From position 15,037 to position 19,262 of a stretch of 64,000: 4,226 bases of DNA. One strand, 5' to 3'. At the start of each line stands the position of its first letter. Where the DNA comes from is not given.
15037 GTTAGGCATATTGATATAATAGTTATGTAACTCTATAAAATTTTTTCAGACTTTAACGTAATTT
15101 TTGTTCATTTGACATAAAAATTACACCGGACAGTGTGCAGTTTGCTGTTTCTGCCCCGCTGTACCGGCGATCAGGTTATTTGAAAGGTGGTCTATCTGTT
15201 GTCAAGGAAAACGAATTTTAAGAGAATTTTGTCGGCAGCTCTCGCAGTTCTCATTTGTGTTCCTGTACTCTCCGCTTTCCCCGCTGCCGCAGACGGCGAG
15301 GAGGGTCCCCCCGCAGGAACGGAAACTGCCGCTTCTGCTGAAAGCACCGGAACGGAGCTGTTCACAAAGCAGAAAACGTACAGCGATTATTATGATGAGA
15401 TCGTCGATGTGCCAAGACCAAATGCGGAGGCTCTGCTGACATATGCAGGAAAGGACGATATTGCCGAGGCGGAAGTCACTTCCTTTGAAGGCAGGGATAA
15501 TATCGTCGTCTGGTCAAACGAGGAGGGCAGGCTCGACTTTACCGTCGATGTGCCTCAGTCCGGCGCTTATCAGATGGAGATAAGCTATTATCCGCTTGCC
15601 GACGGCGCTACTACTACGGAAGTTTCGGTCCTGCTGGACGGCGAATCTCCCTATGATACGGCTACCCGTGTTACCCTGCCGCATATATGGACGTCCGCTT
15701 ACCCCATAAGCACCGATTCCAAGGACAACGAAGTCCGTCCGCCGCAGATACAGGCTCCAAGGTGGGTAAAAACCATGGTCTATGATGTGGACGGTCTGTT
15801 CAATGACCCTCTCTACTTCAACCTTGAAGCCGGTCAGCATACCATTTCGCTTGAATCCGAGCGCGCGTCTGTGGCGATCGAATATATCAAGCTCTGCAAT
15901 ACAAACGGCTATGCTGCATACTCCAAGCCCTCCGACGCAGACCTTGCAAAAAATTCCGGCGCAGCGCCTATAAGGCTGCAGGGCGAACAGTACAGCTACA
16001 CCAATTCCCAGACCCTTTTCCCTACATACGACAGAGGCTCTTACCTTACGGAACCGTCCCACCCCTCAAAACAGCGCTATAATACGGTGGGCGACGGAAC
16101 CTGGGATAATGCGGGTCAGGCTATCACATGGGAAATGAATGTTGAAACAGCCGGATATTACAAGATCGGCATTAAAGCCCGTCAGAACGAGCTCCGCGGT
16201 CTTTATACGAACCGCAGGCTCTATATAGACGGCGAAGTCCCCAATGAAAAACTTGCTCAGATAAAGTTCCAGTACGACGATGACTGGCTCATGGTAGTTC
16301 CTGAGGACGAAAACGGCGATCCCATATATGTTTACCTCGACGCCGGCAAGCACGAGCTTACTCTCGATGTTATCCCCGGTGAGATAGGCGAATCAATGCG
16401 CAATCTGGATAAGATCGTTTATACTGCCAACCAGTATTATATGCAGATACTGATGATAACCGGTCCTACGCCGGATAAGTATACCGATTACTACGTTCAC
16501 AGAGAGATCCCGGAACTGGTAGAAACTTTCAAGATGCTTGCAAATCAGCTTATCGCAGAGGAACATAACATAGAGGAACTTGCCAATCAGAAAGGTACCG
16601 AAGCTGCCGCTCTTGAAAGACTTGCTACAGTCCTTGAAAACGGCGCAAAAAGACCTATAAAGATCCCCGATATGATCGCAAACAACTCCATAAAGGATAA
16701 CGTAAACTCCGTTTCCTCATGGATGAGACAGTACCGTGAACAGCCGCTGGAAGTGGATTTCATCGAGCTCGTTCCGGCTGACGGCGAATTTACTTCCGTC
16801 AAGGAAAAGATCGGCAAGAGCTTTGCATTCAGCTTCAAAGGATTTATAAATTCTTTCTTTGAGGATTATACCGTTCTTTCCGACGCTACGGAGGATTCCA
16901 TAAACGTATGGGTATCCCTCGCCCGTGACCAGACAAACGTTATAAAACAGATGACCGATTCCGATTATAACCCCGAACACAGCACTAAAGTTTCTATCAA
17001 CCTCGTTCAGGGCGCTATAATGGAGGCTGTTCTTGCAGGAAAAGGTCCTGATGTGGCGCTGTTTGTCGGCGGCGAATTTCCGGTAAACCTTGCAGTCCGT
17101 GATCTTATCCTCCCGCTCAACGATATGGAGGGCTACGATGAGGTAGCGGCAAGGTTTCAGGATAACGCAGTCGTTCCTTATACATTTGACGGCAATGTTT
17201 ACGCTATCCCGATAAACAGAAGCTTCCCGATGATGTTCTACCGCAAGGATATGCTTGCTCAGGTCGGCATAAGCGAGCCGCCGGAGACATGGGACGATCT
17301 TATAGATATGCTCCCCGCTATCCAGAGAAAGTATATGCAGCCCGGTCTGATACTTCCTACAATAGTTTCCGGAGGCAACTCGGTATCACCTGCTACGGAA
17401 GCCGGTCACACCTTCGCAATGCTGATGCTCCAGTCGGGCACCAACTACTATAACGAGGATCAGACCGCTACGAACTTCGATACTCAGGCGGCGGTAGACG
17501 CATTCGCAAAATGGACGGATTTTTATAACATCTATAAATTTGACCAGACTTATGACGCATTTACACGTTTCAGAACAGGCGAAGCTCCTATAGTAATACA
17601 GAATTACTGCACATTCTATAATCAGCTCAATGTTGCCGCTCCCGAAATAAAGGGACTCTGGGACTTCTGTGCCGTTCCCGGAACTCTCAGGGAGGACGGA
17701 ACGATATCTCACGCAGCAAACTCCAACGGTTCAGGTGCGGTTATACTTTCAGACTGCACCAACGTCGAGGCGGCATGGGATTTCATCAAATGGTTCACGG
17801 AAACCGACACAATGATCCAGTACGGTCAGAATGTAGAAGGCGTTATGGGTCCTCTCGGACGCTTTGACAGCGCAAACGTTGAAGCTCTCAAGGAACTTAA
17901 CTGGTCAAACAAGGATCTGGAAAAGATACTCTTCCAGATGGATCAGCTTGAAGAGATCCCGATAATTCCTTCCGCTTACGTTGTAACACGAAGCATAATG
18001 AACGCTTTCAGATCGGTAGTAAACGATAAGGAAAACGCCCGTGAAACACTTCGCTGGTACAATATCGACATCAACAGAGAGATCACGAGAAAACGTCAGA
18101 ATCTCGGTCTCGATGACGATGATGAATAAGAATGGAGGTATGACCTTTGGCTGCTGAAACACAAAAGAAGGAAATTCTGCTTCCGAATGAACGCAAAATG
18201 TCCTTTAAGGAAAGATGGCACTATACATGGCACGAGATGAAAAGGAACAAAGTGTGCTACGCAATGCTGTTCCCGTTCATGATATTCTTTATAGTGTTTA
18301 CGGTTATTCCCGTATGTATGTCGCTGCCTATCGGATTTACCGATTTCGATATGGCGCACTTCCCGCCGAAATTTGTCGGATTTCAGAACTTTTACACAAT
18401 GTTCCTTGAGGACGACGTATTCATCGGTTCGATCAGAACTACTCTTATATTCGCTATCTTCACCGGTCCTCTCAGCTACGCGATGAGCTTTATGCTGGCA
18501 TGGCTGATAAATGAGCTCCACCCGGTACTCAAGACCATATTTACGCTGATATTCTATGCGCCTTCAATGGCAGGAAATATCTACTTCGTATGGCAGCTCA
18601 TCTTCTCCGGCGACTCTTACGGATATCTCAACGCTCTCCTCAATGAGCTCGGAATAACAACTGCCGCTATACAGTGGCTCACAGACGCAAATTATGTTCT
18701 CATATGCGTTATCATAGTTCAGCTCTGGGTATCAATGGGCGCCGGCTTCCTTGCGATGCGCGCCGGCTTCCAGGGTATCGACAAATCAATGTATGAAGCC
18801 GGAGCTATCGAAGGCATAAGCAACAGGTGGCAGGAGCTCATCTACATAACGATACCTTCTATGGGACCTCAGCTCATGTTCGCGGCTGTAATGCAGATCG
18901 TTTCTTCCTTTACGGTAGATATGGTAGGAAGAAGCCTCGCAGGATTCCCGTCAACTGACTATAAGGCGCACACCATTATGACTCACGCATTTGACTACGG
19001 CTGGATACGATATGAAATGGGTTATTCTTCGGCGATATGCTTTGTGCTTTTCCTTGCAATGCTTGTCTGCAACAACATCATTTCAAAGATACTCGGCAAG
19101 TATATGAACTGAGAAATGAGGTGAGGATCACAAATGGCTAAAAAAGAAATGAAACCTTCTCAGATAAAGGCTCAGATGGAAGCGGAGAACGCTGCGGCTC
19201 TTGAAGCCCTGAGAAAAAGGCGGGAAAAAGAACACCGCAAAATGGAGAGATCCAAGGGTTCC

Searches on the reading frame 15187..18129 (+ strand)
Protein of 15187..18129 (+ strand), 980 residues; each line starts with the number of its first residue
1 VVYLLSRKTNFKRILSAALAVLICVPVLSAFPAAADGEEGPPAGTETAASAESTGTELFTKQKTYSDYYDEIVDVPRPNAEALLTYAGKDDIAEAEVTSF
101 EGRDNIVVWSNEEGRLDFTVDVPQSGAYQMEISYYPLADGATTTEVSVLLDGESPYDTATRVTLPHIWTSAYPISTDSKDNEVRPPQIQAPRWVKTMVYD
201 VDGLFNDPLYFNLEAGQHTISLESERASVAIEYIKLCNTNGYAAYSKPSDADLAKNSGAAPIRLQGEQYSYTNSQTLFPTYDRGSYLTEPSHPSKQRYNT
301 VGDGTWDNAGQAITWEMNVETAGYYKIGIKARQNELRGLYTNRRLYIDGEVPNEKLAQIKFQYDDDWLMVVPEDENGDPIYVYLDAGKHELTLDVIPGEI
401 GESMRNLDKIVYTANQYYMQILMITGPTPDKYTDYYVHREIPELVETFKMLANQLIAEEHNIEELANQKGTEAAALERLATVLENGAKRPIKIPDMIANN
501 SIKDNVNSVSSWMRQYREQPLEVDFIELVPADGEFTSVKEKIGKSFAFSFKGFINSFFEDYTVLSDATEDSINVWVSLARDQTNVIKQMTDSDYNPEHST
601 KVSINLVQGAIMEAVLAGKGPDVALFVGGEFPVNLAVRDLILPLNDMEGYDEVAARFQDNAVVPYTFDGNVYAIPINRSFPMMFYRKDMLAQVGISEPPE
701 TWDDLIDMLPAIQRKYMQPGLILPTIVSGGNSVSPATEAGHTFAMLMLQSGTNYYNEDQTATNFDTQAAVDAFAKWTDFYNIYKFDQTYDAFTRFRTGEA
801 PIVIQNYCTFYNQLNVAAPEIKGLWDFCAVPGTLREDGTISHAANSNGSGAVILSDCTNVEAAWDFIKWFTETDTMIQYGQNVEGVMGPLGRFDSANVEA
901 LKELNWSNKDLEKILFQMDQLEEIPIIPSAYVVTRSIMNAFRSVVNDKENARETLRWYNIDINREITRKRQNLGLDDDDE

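Call 79: search_protein_families(library=pfam, proteins=[window:15187-18129:+], max_evalue=0.00001)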
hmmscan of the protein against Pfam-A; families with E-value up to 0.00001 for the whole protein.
window:15187-18129:+ (980 aa): 2 families
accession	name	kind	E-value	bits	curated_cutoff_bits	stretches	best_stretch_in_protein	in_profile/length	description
PF13416.11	SBP_bac_8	-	9.4e-28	98.2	27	1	606-879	23-252/279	Bacterial extracellular solute-binding protein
PF01547.30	SBP_bac_1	-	7.4e-23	82.4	26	1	600-874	24-304/307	Bacterial extracellular solute-binding protein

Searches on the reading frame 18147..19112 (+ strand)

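Call 79: search_protein_families(library=pfam, proteins=[window:18147-19112:+], max_evalue=0.00001)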
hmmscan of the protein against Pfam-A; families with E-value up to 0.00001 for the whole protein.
window:18147-19112:+ (321 aa): 1 family
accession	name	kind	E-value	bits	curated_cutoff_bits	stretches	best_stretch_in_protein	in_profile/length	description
PF00528.27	BPD_transp_1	-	4.4e-07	30.2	26.4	1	126-316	18-178/184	Binding-protein-dependent transport system inner membrane component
